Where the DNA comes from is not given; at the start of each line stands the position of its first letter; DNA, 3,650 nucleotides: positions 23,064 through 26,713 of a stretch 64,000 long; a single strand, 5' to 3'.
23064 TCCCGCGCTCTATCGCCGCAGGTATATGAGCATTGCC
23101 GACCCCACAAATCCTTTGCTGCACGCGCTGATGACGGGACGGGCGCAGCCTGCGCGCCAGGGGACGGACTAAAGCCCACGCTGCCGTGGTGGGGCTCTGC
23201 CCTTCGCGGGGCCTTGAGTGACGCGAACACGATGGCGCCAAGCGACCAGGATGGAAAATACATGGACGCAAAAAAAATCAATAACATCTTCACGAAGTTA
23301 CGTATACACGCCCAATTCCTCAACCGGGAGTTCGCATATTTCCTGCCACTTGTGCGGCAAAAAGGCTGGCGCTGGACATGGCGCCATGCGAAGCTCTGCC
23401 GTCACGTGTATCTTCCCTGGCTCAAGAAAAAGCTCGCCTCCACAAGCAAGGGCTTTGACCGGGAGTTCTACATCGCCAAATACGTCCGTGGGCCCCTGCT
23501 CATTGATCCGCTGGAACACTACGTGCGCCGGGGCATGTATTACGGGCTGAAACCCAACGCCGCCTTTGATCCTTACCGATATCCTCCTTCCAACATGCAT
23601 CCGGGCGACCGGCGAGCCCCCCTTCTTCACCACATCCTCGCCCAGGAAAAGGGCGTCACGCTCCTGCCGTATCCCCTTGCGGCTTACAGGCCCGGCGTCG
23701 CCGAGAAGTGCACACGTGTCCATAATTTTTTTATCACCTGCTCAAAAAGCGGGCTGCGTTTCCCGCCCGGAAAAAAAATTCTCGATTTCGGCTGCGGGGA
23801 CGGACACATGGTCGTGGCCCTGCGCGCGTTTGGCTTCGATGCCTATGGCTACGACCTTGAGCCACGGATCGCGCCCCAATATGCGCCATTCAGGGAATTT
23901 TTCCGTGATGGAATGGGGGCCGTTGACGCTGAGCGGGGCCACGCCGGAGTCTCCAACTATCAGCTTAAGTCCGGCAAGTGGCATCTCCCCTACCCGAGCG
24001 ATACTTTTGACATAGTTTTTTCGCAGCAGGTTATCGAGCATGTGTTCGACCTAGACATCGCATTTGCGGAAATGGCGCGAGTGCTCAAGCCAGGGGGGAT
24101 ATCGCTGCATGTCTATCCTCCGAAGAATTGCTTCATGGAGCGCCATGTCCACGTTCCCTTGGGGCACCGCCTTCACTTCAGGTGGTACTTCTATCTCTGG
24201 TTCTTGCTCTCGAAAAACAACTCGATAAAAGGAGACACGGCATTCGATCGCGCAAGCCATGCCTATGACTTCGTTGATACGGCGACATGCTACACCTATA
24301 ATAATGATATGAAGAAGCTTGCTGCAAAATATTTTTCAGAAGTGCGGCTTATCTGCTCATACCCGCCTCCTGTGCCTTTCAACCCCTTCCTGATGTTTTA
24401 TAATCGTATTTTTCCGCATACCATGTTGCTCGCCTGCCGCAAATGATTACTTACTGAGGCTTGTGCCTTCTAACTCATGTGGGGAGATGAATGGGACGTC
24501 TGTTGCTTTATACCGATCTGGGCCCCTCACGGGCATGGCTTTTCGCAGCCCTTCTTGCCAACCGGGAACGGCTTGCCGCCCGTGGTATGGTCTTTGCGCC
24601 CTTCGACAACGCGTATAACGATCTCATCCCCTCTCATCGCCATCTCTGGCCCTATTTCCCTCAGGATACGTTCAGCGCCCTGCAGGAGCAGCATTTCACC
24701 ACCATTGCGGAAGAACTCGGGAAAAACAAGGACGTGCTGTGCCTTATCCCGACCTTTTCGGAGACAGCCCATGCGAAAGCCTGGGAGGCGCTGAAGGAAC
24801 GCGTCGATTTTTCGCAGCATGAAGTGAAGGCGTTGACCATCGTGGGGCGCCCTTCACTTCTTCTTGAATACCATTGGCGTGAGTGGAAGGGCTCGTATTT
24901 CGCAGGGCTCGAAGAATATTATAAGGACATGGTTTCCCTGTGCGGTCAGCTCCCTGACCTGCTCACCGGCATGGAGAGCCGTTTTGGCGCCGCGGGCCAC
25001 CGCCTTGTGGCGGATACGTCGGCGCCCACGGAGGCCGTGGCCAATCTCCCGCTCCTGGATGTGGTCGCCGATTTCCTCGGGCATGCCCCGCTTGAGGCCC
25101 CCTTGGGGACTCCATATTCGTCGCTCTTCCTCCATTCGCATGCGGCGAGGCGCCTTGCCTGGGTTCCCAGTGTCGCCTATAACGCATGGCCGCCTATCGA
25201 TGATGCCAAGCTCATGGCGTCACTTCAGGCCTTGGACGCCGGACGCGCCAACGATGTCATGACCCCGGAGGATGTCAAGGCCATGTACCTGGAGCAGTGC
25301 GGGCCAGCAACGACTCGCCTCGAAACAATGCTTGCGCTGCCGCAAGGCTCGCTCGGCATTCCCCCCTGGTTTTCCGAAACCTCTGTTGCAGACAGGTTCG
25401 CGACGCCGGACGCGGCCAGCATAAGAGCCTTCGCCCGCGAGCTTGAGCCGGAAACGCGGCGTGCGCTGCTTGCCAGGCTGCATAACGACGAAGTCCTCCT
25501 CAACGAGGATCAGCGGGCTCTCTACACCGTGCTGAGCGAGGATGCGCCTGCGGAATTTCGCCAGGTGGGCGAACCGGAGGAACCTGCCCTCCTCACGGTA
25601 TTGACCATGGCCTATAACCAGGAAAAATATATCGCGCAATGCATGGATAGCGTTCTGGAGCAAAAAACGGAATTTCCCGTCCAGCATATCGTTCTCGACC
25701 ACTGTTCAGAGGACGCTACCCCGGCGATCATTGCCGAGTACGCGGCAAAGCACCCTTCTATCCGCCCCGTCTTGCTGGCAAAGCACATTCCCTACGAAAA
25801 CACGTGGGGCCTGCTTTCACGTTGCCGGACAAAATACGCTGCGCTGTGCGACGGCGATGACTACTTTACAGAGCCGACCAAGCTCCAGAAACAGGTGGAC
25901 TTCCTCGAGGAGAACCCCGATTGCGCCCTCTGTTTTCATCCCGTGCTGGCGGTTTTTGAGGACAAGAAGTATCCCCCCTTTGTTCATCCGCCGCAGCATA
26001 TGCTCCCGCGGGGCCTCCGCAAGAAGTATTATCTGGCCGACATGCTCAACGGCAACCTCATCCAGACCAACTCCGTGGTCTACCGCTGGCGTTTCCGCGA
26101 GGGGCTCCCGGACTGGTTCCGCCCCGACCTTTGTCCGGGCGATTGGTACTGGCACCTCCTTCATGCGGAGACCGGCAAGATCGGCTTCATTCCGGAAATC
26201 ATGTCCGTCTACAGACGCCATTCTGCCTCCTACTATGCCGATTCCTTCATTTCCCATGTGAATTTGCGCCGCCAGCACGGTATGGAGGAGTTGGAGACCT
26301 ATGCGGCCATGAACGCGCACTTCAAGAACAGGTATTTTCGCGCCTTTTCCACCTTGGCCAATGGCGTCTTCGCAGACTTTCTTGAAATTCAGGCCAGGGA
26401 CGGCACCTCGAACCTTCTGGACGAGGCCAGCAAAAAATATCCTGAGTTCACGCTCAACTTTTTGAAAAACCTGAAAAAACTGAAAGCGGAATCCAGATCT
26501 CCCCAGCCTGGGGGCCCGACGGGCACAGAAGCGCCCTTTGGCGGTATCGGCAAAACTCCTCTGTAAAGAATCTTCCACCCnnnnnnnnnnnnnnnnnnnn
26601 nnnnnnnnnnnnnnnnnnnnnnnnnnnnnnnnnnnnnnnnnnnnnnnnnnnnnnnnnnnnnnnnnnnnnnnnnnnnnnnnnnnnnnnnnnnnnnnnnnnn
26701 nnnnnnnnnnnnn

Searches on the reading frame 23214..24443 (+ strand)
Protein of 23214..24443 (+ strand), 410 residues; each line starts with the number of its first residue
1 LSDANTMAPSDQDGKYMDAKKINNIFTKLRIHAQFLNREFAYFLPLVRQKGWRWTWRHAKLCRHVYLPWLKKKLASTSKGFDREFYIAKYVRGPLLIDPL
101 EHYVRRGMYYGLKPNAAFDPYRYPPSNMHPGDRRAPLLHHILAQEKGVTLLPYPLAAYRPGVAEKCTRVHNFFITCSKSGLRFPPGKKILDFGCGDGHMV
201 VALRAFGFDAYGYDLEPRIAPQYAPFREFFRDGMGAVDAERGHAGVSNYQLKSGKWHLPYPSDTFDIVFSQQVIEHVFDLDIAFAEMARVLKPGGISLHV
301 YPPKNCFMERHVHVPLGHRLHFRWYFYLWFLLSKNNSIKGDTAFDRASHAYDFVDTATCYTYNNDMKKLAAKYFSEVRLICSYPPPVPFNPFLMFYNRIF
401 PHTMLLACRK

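Call 53: search_protein_families(library=ncbifam, proteins=[window:23214-24443:+], max_evalue=1e-10)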
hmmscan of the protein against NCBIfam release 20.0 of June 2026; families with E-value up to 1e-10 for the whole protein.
window:23214-24443:+ (410 aa): 1 family
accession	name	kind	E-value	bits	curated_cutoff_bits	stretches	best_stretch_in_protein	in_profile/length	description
NF045667.1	MTase_DVU1556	equivalog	2.3e-13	50.1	155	1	181-296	18-116/213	DVU_1556 family methyltransferase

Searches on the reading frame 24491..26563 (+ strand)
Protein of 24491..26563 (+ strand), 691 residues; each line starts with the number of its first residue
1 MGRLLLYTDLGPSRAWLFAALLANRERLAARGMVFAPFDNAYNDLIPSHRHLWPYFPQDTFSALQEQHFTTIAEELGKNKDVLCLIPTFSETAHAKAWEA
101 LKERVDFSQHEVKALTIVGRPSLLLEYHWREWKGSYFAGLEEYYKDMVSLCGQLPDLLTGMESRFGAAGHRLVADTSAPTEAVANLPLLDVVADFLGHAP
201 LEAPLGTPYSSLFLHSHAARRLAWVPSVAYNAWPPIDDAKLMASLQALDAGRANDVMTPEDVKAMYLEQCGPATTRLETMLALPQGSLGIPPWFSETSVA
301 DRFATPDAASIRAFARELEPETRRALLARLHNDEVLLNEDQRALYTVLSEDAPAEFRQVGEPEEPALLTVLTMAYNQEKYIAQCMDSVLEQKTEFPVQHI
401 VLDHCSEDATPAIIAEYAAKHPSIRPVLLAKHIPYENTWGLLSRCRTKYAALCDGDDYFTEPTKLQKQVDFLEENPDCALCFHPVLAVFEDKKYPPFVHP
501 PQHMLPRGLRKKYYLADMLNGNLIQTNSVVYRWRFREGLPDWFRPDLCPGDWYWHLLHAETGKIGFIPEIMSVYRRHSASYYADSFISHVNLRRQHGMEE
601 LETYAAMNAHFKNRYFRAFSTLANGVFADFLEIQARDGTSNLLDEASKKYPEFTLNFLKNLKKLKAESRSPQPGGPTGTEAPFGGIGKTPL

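Call 53: search_protein_families(library=ncbifam, proteins=[window:24491-26563:+], max_evalue=1e-10)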
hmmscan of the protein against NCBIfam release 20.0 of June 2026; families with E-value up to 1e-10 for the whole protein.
window:24491-26563:+ (691 aa): 1 family
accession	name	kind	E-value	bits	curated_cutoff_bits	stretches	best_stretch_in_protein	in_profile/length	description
NF047683.1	TeichurnBiosyTuaG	equivalog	9.7e-14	51.6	400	1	366-484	6-122/252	teichuronic acid biosynthesis protein TuaG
